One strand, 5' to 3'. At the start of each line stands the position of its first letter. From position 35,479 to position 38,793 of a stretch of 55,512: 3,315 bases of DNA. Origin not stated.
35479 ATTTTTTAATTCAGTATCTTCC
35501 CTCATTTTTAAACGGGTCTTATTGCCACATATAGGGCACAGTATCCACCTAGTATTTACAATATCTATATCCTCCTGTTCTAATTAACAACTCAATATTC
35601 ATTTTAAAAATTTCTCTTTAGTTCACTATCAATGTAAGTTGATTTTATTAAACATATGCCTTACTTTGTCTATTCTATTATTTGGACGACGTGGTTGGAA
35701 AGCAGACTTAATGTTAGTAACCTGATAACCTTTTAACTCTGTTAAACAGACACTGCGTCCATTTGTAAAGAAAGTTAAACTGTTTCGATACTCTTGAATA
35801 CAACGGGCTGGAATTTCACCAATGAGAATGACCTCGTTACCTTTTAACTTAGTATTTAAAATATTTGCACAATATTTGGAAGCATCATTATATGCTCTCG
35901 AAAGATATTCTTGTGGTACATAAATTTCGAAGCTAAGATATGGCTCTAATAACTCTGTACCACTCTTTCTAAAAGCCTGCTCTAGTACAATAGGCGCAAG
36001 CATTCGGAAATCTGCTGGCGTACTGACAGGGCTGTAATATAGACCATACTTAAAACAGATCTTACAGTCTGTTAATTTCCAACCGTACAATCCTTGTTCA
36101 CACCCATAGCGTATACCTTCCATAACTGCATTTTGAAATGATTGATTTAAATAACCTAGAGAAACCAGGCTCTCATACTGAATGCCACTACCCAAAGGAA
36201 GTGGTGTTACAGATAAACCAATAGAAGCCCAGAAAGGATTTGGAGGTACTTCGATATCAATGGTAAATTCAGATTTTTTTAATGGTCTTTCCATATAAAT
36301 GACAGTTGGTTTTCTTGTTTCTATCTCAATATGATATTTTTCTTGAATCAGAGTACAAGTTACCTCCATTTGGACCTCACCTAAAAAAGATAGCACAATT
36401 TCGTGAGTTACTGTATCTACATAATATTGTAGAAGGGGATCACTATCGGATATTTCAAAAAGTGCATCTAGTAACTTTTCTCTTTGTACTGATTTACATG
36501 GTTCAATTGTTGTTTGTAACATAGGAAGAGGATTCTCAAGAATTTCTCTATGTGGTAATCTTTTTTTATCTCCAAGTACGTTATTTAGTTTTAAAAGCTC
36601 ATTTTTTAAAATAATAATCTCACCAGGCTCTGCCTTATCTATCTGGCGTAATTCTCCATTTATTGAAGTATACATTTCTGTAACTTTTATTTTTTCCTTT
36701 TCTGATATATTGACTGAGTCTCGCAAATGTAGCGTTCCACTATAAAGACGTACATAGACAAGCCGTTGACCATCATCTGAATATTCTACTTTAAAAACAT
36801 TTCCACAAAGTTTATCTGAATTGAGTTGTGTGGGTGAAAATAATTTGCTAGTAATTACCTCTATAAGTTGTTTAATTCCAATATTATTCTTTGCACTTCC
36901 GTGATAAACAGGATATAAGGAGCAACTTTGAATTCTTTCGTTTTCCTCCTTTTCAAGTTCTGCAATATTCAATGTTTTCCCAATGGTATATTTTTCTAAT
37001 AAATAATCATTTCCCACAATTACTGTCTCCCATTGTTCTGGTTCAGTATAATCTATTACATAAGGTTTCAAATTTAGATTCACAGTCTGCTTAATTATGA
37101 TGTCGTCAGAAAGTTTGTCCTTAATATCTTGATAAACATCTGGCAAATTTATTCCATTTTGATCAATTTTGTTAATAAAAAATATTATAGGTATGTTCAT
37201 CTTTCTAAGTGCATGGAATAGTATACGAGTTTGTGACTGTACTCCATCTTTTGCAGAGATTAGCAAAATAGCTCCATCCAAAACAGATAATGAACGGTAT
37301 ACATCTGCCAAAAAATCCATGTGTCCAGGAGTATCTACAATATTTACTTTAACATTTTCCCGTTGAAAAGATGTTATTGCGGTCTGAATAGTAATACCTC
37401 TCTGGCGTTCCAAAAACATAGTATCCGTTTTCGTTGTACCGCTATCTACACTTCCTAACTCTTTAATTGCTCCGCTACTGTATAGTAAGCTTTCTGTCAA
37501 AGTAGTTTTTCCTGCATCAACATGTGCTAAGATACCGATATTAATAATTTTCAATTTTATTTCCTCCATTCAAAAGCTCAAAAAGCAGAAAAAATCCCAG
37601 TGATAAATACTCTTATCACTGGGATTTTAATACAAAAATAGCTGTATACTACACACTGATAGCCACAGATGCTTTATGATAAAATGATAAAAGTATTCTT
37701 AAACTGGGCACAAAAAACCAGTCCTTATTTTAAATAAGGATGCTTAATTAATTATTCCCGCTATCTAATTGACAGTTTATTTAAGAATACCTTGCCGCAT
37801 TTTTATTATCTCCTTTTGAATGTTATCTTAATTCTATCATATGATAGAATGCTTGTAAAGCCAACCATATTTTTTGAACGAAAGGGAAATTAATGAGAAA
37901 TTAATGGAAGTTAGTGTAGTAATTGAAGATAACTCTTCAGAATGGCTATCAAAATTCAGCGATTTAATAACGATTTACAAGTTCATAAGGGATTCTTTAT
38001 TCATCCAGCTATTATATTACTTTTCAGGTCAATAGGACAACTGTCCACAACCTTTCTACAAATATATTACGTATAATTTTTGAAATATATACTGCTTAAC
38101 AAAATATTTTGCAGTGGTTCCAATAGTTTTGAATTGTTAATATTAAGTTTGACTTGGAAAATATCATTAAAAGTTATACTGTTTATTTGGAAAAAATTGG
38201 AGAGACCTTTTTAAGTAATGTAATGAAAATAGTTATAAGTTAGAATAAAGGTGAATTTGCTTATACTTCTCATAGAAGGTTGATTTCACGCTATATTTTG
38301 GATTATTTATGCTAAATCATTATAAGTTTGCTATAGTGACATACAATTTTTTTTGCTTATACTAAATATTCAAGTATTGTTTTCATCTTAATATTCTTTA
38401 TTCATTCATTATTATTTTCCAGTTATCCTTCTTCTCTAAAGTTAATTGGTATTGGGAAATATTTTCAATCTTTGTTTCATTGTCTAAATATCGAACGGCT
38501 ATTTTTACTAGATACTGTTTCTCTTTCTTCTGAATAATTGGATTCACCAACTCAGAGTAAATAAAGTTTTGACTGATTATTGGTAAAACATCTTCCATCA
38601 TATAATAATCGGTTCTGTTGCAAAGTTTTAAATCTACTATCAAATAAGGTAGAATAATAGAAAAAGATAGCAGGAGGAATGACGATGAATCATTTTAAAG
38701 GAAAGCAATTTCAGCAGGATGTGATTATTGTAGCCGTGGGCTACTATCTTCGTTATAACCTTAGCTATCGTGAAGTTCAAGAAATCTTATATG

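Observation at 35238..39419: tet(S) with leader attenuator on a polysaccharide/metal-resistance plasmid, bracketed by IS1216 sequences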

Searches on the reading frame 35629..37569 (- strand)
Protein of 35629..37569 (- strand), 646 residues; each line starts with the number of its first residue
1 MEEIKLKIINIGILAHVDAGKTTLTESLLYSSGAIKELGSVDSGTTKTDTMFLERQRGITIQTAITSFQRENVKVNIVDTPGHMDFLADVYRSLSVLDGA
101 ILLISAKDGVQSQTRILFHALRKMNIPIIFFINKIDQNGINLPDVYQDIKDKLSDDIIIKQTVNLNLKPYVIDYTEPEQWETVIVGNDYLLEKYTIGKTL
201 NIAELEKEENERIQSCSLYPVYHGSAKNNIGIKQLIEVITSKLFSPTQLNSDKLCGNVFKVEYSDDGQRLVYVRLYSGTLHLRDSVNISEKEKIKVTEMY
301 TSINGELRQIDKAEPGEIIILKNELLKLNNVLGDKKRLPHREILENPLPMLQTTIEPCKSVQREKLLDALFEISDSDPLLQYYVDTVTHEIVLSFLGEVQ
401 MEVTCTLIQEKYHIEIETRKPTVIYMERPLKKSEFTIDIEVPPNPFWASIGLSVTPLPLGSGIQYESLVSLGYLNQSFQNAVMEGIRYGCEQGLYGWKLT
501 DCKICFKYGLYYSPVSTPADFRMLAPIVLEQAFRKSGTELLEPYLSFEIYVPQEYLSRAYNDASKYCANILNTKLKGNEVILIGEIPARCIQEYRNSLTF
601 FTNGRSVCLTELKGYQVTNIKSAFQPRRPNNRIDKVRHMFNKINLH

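Call 5: search_protein_families(library=ncbifam, proteins=[window:35629-37569:-])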
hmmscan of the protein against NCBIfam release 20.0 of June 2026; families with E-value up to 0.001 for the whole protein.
window:35629-37569:- (646 aa): 36 families (the best 25 are shown)
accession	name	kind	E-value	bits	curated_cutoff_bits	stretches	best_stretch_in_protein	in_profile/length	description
NF033148.1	tet_protect_M_W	exception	0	1269.4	1100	1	6-643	1-638/639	TetM/TetW/TetO/TetS family tetracycline resistance ribosomal protection protein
NF012155.1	tet_protect_M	exception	0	1215.2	1420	1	6-643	1-638/639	tetracycline resistance ribosomal protection protein Tet(M)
NF012153.1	tet_protect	equivalog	3e-280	930.8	775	1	9-615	1-614/614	tetracycline resistance ribosomal protection protein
NF012154.0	tet_protect_Q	exception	1e-157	526.2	1425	1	7-642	2-636/638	tetracycline resistance ribosomal protection protein Tet(Q)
NF000120.3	47473_otr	exception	4e-137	458.4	900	1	8-608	2-606/608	tetracycline resistance ribosomal protection protein Otr(A)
NF009381.0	PRK12740.1-5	subfamily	2.3e-96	323.8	583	2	180-617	213-672/692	elongation factor G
TIGR00484.1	EF-G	equivalog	2.6e-86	290.3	659.4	2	7-156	9-158/691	elongation factor G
NF009891.0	PRK13351.1-1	equivalog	1.1e-79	268.9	597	1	3-617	4-664/681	elongation factor G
NF009379.0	PRK12740.1-3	equivalog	1.5e-67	228.7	513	2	190-561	221-598/674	elongation factor G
NF009892.0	PRK13351.1-3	equivalog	5.3e-61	206.8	640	1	7-427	2-426/623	elongation factor G-like protein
NF009377.1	PRK12740.1-1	equivalog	7.6e-57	193.2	890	2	7-157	12-162/700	elongation factor G-like protein EF-G2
NF001964.0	PRK00741.1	equivalog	9e-56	189.4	473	2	10-153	14-161/529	peptide chain release factor 3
NF058620.1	EFG2_Bacteroid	exception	6.5e-54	183.5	1000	3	7-161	8-162/717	elongation factor G2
TIGR01394.1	TypA_BipA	equivalog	7.9e-45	153.2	757.3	2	9-151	2-142/594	translational GTPase TypA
TIGR00490.1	aEF-2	equivalog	2.4e-44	151.6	738.45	3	7-153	18-166/720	elongation factor EF-2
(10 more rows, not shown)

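Call 15: list_cluster_members(proteins=[window:35632-37554:-, window:35629-37569:-, window:38679-39365:+])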
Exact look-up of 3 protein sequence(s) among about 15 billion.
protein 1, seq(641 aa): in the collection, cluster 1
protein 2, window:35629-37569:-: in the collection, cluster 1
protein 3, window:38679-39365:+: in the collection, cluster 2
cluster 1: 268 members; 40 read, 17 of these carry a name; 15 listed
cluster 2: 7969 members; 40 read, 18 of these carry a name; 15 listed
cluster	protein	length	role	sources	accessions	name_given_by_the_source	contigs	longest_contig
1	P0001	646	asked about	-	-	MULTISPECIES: tetracycline resistance ribosomal protection protein Tet(S) [Bacilli] | ribosomal protection tetracycline resistance protein | TetS n=15 Tax=Bacilli TaxID=91061 RepID=B0YN52_STREQ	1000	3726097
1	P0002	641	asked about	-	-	TPA: tetracycline resistance ribosomal protection protein Tet(S) [Enterococcus faecium] | Tetracycline resistance protein TetS n=19 Tax=Bacilli TaxID=91061 RepID=TETS_LISMN | tetracycline resistance ribosomal protection protein Tet(S) [Listeria monocytogenes]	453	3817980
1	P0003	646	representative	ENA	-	-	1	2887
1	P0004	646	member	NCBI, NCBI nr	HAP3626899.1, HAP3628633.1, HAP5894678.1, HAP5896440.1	TPA: tetracycline resistance ribosomal protection protein Tet(S) [Enterococcus faecalis] | tetracycline resistance ribosomal protection protein Tet(S) [Enterococcus faecalis]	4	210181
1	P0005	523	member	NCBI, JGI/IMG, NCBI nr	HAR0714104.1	TPA: tetracycline resistance ribosomal protection protein Tet(S), partial [Enterococcus ... | ribosomal protection tetracycline resistance protein | tetracycline resistance ribosomal protection protein Tet(S) [Enterococcus faecium]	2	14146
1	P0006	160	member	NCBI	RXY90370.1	tetracycline resistance ribosomal protection protein, partial [Salmonella sp. 3DZ2-4SM]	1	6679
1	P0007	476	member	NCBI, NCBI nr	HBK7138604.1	TPA: tetracycline resistance ribosomal protection protein Tet(S), partial [Enterococcus ... | tetracycline resistance ribosomal protection protein Tet(S) [Enterococcus faecium]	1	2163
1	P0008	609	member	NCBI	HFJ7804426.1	TPA: tetracycline resistance ribosomal protection protein Tet(S), partial [Enterococcus ...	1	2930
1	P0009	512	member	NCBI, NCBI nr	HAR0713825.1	TPA: tetracycline resistance ribosomal protection protein Tet(S), partial [Enterococcus ... | tetracycline resistance ribosomal protection protein Tet(S) [Enterococcus faecium]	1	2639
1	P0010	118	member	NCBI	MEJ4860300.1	tetracycline resistance ribosomal protection protein, partial [Enterococcus faecium]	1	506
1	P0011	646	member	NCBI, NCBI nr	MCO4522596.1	translation elongation factor G [Streptococcus infantarius subsp. infantarius]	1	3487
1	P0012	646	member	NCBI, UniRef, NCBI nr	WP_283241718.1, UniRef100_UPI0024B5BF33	tetracycline resistance ribosomal protection protein Tet(S) [Lactococcus lactis] | tetracycline resistance ribosomal protection protein Tet(S) n=1 Tax=Lactococcus lactis ...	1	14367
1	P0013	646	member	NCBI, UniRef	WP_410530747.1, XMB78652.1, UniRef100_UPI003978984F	tetracycline resistance ribosomal protection protein Tet(S) [Streptococcus agalactiae] | tetracycline resistance ribosomal protection protein Tet(S) n=1 Tax=Streptococcus ...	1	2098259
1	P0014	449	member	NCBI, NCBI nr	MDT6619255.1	tetracycline resistance ribosomal protection protein Tet(S), partial [Enterococcus ... | tetracycline resistance ribosomal protection protein Tet(S) [Enterococcus faecium]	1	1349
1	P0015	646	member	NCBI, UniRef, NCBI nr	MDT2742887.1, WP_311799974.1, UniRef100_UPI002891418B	tetracycline resistance ribosomal protection protein Tet(S) [Lactococcus garvieae] | tetracycline resistance ribosomal protection protein Tet(S) n=1 Tax=Lactococcus garvieae ...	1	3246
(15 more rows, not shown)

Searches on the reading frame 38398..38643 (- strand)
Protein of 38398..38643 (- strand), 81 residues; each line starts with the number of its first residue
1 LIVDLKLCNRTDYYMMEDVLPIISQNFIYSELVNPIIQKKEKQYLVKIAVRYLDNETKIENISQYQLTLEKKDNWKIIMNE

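Call 5: search_protein_families(library=ncbifam, proteins=[window:38398-38643:-])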
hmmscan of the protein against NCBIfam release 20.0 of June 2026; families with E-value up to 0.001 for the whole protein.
window:38398-38643:- (81 aa): 0 families

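Call 32: search_protein_families(library=pfam, proteins=[window:38398-38643:-], max_evalue=0.00001)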
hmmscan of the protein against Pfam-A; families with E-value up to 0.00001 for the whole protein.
window:38398-38643:- (81 aa): 1 family
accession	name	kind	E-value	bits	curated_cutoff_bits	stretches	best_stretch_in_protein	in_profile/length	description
PF12642.13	TpcC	-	1.9e-10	41.4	27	1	12-77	162-230/231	Conjugative transposon protein TcpC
